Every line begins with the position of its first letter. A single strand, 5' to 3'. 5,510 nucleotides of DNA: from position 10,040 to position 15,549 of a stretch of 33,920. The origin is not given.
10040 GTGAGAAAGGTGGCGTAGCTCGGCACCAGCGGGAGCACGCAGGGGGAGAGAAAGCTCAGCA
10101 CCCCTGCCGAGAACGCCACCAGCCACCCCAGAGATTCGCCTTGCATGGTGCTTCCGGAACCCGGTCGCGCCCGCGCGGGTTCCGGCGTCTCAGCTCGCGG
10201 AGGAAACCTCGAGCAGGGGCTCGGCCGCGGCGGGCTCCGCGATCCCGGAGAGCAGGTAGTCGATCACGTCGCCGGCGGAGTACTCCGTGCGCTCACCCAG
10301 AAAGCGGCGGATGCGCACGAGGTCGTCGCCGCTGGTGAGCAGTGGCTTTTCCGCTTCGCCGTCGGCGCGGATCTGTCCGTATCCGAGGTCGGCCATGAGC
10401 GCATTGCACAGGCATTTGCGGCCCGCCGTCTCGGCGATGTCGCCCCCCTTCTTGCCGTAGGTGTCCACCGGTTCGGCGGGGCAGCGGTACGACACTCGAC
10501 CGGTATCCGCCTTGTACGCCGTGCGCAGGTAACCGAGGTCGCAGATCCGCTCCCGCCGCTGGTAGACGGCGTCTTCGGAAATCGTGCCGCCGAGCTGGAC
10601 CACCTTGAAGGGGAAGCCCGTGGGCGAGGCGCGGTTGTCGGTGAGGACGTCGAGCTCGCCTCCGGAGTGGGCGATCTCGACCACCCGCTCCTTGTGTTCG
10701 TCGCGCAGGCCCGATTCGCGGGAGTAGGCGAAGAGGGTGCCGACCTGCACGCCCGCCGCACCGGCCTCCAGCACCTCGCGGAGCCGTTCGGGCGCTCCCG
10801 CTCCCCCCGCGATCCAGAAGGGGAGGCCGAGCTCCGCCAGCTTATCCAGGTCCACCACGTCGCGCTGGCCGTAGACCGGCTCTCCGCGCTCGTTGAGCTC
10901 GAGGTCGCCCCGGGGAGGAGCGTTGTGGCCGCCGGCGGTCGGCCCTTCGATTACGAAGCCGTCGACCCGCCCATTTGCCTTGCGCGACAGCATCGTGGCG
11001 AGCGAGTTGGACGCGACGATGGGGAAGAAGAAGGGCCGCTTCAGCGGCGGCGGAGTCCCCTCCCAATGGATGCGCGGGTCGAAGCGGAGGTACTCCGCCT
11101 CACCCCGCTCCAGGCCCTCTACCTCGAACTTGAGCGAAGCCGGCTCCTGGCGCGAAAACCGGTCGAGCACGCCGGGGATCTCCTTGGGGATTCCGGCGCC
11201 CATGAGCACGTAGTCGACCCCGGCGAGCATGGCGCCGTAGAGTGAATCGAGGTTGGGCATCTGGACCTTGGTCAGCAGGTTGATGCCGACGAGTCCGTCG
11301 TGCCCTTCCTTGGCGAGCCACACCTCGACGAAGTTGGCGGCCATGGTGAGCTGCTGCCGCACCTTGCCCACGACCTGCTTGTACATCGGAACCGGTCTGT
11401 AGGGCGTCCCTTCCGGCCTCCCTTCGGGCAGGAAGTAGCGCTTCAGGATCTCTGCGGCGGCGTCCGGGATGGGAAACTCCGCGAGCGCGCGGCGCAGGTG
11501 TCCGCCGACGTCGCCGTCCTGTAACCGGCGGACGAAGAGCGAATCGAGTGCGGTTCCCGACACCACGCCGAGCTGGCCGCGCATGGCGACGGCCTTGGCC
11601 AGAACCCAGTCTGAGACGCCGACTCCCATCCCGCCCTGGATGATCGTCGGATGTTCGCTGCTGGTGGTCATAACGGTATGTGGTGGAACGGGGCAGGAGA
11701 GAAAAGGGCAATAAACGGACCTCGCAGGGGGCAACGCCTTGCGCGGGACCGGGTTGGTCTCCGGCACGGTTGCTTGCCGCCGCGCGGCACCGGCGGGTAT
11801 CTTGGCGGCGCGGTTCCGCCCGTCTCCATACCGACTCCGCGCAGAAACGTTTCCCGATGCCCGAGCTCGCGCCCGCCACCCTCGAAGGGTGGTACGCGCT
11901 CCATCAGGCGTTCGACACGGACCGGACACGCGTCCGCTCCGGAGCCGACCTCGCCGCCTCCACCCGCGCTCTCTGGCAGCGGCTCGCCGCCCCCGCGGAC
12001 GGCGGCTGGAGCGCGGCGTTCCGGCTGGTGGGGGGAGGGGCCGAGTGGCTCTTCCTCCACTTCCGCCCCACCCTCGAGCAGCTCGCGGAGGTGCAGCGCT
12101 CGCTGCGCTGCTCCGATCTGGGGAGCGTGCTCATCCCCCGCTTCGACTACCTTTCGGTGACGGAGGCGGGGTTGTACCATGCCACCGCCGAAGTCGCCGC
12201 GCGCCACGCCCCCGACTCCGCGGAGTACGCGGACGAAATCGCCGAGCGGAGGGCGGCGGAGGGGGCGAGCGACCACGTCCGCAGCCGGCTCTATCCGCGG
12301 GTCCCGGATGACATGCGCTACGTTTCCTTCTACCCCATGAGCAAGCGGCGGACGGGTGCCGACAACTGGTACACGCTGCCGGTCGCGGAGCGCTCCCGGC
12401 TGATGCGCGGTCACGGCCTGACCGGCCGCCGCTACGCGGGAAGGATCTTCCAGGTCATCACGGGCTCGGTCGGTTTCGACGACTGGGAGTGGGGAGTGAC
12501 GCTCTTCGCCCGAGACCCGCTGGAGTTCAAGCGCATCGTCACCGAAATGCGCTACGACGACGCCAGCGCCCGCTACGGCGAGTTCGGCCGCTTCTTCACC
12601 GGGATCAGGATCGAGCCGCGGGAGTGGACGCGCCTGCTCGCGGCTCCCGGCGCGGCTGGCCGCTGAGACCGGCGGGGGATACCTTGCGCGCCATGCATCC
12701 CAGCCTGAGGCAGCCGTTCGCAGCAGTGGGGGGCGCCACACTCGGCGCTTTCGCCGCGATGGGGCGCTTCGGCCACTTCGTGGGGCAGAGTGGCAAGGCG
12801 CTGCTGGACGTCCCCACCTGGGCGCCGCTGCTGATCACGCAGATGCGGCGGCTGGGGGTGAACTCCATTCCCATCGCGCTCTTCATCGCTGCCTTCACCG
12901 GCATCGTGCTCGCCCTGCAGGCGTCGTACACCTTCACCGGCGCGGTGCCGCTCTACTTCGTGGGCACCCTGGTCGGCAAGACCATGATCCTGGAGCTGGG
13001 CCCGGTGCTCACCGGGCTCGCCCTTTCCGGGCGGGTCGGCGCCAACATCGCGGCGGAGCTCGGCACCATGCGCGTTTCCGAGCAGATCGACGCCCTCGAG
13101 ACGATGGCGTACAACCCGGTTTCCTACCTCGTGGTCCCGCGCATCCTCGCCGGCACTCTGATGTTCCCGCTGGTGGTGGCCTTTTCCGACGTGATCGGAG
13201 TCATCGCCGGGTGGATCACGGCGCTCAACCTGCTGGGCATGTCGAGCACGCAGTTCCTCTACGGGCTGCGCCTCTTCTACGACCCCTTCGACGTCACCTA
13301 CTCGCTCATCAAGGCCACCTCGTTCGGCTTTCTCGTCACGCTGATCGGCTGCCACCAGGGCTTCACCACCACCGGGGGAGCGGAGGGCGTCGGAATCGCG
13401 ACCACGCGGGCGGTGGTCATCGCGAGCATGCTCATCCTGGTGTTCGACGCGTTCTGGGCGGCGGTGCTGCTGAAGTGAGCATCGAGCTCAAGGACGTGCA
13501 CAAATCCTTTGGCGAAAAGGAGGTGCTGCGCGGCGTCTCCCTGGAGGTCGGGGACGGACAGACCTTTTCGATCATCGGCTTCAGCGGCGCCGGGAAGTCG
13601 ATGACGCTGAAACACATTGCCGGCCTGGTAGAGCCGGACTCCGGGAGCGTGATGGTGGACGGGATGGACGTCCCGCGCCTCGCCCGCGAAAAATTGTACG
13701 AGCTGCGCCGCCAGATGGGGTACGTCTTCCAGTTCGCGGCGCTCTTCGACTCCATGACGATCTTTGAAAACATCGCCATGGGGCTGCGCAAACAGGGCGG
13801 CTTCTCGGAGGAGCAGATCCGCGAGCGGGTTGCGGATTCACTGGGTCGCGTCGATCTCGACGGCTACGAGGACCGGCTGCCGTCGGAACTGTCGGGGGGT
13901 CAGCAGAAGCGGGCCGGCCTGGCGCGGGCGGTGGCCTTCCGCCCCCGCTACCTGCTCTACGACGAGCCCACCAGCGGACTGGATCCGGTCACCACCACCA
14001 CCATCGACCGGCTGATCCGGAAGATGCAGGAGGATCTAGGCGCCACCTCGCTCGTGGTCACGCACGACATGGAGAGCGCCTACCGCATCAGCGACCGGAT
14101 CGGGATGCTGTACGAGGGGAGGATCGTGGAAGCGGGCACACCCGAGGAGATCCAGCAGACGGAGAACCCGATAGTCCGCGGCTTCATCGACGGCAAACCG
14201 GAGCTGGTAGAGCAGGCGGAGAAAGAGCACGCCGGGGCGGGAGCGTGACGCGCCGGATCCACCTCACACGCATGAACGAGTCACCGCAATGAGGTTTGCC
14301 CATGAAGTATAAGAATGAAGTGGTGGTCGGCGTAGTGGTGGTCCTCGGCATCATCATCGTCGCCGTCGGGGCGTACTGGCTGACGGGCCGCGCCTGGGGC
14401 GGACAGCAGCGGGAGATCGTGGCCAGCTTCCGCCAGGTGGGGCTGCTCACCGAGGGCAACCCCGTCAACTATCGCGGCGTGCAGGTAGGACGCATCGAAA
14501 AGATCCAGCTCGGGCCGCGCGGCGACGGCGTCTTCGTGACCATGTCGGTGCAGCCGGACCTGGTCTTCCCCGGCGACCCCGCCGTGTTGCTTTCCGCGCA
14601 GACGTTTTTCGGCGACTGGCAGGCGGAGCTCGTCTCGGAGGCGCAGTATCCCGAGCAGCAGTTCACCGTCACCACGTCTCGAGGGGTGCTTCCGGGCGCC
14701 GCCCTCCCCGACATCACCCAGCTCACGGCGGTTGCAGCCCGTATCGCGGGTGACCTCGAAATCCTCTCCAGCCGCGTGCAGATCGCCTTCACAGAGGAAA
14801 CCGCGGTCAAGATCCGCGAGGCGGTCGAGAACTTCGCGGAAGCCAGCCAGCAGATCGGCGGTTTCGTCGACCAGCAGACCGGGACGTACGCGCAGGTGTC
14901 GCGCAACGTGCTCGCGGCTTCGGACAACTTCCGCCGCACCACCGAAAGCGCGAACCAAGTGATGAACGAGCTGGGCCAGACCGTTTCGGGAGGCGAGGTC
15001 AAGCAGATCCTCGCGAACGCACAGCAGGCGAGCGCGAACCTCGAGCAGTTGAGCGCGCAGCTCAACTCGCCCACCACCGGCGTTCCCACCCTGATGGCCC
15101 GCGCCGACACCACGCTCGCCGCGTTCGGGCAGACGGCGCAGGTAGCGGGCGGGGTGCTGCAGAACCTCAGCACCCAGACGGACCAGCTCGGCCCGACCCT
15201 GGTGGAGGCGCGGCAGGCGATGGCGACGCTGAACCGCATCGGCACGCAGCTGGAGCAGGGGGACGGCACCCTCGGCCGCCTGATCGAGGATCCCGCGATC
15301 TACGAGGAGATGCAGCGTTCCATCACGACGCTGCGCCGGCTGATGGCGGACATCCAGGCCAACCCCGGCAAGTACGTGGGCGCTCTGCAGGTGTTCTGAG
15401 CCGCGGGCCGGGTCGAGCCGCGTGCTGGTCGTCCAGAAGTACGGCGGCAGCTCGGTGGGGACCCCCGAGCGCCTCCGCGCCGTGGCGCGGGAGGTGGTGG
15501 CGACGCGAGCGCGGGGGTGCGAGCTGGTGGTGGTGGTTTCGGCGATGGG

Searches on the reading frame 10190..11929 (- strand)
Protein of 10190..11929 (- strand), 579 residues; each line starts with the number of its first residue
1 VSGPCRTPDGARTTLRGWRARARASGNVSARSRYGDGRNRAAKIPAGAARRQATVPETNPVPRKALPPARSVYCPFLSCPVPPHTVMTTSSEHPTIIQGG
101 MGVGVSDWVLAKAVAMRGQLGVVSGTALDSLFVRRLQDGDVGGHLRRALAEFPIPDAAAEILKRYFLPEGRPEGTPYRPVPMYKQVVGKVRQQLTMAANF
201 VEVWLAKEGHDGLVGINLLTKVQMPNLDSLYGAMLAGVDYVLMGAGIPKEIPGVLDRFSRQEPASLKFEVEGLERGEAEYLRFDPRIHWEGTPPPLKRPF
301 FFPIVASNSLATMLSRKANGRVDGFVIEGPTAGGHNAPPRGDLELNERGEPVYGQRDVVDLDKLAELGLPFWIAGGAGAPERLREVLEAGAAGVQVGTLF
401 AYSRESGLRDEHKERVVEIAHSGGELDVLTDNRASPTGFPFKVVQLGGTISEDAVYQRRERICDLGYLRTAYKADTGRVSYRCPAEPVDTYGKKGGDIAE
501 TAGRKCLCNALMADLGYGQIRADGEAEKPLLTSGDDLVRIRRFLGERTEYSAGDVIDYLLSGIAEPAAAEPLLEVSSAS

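Call 9: search_protein_families(library=pfam, proteins=[window:10190-11929:-], max_evalue=0.01)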
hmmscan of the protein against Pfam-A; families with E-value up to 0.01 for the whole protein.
window:10190-11929:- (579 aa): 1 family
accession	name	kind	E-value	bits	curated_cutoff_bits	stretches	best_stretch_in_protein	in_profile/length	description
PF03060.21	NMO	-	8.3e-16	58.7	28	2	311-419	147-244/331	Nitronate monooxygenase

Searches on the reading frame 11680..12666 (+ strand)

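Call 9: search_protein_families(library=pfam, proteins=[window:11680-12666:+], max_evalue=0.01)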
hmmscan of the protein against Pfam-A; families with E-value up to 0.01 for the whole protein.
window:11680-12666:+ (328 aa): 1 family
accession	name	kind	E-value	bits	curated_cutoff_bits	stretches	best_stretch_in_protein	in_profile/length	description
PF06778.18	Chlor_dismutase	-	2.2e-50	171.4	25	1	104-310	13-188/189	Chlorite dismutase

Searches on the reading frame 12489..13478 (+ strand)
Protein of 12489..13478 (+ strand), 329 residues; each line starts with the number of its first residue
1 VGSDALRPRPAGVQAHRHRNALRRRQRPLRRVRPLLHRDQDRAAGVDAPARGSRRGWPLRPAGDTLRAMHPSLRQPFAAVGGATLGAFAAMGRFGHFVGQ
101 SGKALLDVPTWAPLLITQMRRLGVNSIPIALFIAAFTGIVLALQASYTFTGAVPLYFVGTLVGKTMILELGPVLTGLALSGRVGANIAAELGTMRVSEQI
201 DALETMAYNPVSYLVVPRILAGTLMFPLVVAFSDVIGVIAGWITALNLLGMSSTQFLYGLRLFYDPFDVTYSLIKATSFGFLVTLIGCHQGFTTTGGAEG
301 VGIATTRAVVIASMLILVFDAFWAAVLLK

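Call 9: search_protein_families(library=pfam, proteins=[window:12489-13478:+], max_evalue=0.01)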
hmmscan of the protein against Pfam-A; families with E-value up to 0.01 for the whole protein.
window:12489-13478:+ (329 aa): 1 family
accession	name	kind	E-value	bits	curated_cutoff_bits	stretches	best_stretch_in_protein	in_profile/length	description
PF02405.21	MlaE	-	4.2e-73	245.9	22.5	1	116-325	2-211/212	Permease MlaE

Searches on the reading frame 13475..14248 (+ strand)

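Call 10: search_protein_families(library=pfam, proteins=[window:13475-14248:+], max_evalue=0.01)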
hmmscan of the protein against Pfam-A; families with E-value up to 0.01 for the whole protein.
window:13475-14248:+ (257 aa): 3 families
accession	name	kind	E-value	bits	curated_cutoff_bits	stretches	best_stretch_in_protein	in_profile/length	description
PF00005.33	ABC_tran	-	6.3e-32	111.5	25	1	18-167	1-137/137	ABC transporter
PF13304.12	AAA_21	-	0.00026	21.6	27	1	112-199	220-300/304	AAA domain, putative AbiEii toxin, Type IV TA system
PF13401.12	AAA_22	-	0.0045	17.8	27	0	32-124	9-80/130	AAA domain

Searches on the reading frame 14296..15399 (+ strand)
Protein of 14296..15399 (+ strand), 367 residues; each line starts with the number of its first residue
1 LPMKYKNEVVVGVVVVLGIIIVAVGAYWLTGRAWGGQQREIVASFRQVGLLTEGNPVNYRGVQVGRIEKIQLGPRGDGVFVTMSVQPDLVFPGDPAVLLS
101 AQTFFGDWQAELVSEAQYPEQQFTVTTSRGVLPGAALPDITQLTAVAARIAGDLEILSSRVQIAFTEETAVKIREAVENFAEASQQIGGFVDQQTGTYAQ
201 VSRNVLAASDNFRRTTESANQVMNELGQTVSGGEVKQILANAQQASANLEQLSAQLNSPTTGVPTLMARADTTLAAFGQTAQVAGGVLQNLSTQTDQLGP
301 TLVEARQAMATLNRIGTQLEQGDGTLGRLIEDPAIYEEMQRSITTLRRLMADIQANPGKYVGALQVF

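Call 10: search_protein_families(library=pfam, proteins=[window:14296-15399:+], max_evalue=0.01)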
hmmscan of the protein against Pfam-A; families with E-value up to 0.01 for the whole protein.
window:14296-15399:+ (367 aa): 4 families
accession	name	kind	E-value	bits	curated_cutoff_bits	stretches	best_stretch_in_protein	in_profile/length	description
PF02470.25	MlaD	-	5.4e-13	49.4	25.1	1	38-106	2-72/81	MlaD protein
PF06160.17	EzrA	-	8.1e-05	21.6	39.6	1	161-274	108-224/557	Septation ring formation regulator, EzrA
PF23854.1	DUF7217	-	0.00083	19.6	29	1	208-338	22-151/238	Domain of unknown function (DUF7217)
PF06103.16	DUF948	-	0.0027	18.3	37.2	0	186-253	23-88/89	Bacterial protein of unknown function (DUF948)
